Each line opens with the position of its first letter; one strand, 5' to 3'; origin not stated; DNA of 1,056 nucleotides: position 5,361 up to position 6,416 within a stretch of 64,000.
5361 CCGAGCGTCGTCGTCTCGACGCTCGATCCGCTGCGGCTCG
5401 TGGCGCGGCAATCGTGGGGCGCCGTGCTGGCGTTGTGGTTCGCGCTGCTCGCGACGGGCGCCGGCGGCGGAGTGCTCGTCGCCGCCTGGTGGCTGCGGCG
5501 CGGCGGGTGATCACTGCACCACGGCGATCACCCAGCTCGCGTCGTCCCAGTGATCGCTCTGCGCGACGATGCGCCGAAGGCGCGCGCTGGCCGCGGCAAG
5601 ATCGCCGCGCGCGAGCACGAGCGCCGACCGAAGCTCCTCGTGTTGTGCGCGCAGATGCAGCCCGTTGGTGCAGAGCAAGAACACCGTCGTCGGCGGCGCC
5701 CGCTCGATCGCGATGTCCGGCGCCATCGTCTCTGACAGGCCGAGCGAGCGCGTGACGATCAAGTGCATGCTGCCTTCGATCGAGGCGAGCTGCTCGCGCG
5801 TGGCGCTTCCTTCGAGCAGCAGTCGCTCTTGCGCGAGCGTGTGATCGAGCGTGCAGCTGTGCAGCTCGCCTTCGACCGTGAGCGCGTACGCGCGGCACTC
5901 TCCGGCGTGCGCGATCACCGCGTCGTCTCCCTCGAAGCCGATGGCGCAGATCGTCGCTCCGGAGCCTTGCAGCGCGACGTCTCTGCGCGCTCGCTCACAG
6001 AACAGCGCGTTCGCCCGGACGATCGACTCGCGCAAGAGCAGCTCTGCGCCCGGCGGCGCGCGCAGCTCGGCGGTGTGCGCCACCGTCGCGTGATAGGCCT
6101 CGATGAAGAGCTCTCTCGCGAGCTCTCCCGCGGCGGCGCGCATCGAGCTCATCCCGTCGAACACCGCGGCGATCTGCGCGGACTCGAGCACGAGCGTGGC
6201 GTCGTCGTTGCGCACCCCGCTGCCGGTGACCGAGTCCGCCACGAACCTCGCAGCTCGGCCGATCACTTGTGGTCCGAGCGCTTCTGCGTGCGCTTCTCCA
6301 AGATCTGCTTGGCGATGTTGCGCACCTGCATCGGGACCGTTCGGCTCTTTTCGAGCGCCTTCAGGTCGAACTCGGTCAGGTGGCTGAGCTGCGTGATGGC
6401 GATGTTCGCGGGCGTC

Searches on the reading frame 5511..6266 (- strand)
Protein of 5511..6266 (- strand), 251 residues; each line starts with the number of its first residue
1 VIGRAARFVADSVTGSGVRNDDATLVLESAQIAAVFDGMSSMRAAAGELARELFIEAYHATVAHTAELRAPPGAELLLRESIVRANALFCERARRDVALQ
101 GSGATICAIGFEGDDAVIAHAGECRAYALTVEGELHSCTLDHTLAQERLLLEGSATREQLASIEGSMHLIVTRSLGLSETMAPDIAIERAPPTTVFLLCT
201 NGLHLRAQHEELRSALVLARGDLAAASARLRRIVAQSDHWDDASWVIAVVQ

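Call 3: search_protein_families(library=pfam, proteins=[window:5511-6266:-], max_evalue=1)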
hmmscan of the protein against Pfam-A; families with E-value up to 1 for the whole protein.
window:5511-6266:- (251 aa): 3 families
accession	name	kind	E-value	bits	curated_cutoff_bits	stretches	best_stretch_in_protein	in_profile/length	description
PF13672.11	PP2C_2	-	7.9e-06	26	24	1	14-208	6-179/209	Protein phosphatase 2C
PF00481.26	PP2C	-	0.054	13.6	20.3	1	95-177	94-176/255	Protein phosphatase 2C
PF16947.10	Ferredoxin_N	-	0.17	12.4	25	1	41-63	32-54/65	N-terminal region of 4Fe-4S ferredoxin iron-sulfur binding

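Call 4: search_protein_families(library=ncbifam, proteins=[window:5511-6266:-], max_evalue=1)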
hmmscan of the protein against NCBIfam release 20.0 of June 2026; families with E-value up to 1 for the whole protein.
window:5511-6266:- (251 aa): 2 families
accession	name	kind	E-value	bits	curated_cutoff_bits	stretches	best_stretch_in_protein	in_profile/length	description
NF033484.1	Stp1_PP2C_phos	equivalog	7.4e-28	97.6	230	1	19-247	10-230/232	Stp1/IreP family PP2C-type Ser/Thr phosphatase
NF011149.0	PRK14559.1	equivalog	3.3e-10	39.3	374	1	35-204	416-581/642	serine/threonine phosphatase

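Call 8: search_solved_structures(query=window:5511-6266:-, max_evalue=0.001, show_alignments=3)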
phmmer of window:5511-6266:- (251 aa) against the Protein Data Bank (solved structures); distinct sequences matched with E-value up to 0.001: 17.
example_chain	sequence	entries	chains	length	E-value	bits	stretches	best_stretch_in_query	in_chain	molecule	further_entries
1txo_A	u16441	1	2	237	5e-14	55.6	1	7-248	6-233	Putative Bacterial Enzyme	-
2cm1_A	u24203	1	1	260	5.1e-14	55.6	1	7-248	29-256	SERINE THREONINE PROTEIN PHOSPHATASE PSTP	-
6ihl_A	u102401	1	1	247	2.1e-12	50.3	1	19-250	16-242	Phosphorylated protein phosphatase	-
6ihr_A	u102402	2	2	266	2.1e-12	50.3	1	19-250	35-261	Phosphorylated protein phosphatase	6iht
6ihs_A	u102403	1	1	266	2.1e-12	50.3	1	19-250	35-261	Phosphorylated protein phosphatase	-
6ihv_A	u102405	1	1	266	2.2e-12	50.3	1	19-250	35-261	Phosphorylated protein phosphatase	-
6ihw_A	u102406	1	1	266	2.6e-12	50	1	19-250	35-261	Phosphorylated protein phosphatase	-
5f1m_A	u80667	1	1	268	2.6e-12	50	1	19-250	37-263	Phosphorylated protein phosphatase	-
6ihu_A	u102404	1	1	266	2.9e-12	49.9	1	19-250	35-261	Phosphorylated protein phosphatase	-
6jkv_A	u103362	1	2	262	1.3e-11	47.7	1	20-219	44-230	PppA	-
2pk0_A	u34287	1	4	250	1.5e-10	44.3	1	35-207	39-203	Serine/threonine protein phosphatase Stp1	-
5d2u_A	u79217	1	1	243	3.2e-10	43.2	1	20-209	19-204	Protein serin-threonin phosphatase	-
2j82_A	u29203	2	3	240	1.1e-09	41.4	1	20-209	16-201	PROTEIN SERINE-THREONINE PHOSPHATASE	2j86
5iti_A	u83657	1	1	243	1.2e-09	41.4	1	20-209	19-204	Protein serin-threonin phosphatase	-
2xzv_A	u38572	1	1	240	2.9e-09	40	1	20-209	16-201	PROTEIN SERIN-THREONIN PHOSPHATASE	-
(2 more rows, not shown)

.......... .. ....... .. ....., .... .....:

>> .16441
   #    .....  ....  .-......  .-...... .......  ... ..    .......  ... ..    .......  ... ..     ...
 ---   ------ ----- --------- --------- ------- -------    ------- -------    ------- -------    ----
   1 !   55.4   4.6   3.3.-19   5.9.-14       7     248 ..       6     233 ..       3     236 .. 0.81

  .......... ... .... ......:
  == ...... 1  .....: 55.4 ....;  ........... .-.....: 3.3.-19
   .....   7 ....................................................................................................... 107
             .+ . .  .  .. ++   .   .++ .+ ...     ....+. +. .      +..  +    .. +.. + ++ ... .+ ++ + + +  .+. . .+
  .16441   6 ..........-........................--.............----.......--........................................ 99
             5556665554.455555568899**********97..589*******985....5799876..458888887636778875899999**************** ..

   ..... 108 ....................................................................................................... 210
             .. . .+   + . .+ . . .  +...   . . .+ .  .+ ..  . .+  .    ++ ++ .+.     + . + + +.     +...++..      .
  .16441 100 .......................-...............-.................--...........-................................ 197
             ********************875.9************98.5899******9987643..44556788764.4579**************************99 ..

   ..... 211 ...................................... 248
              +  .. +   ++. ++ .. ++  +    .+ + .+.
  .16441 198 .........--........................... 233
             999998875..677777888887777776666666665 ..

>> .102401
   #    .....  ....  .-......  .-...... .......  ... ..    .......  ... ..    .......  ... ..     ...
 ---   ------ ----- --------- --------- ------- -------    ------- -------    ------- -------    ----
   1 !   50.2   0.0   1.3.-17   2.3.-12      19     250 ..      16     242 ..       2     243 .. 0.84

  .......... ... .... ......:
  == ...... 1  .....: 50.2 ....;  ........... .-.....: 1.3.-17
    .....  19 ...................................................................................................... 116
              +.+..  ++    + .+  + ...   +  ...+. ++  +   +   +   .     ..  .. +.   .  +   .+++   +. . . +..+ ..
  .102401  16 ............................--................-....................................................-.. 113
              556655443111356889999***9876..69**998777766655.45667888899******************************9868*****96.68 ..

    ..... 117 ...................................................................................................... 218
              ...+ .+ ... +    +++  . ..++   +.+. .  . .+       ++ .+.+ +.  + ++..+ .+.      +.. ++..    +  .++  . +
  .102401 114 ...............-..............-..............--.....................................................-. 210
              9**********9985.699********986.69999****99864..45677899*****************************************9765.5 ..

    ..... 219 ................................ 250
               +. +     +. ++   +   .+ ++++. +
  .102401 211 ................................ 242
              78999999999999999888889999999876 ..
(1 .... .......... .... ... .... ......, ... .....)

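Call 71: find_related_loci(query=window:5511-6266:-, collection=metagenome_contigs, flank=3000)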
Query window:5511-6266:- (251 aa) in metagenome_contigs; peptide patterns used: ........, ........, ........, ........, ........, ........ (x = any residue, [..] = any of these).
125 stretches matched a pattern; 2 encode a relative of the query (tblastn E <= 1e-3); 2 distinct loci.
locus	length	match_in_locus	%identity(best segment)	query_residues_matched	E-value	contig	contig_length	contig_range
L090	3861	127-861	49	1-251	5e-69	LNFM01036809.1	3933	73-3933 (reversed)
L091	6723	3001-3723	26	19-237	4e-8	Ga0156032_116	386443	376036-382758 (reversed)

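Call 75: search_protein_families(library=padloc, proteins=[window:5511-6266:-], max_evalue=0.1)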
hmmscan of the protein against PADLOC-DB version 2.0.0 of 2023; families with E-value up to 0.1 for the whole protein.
window:5511-6266:- (251 aa): 2 families
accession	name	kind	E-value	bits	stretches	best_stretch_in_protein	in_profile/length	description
PDLC04518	PDC-M21C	-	6.1e-09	33.4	1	27-203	27-186/243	-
PDLC04519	PDC-M21C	-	0.0093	13.6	1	79-207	66-186/224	-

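Call 76: search_protein_families(library=phrogs, proteins=[window:5511-6266:-], max_evalue=0.1)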
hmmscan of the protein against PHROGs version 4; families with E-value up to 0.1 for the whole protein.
window:5511-6266:- (251 aa): 1 family
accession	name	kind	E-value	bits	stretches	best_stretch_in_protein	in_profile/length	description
phrog_5650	-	unknown function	5.1e-13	49.6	1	18-250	291-517/565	-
